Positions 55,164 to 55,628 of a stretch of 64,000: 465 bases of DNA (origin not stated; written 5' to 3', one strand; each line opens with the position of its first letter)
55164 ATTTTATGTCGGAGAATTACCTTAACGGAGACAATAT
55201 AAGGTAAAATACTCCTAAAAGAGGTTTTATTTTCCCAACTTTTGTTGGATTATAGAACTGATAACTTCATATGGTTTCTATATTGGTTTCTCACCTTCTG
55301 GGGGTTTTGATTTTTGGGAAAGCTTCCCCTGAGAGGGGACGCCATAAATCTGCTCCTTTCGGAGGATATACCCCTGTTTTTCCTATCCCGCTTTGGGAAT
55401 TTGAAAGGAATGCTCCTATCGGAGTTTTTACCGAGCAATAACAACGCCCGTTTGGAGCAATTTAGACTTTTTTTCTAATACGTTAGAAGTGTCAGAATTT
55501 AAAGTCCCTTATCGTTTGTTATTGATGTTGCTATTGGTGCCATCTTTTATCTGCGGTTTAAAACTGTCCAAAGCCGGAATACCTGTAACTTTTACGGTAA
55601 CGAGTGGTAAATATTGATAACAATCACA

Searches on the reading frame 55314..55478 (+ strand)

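Call 36: search_protein_families(library=pfam, max_evalue=0.1, proteins=[window:55314-55478:+])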
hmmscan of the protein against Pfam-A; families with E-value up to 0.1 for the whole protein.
window:55314-55478:+ (54 aa): 1 family
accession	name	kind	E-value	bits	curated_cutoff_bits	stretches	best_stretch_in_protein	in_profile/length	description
PF01867.21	Cas_Cas1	-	0.0012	18.5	22.3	1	2-52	41-90/283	CRISPR associated protein Cas1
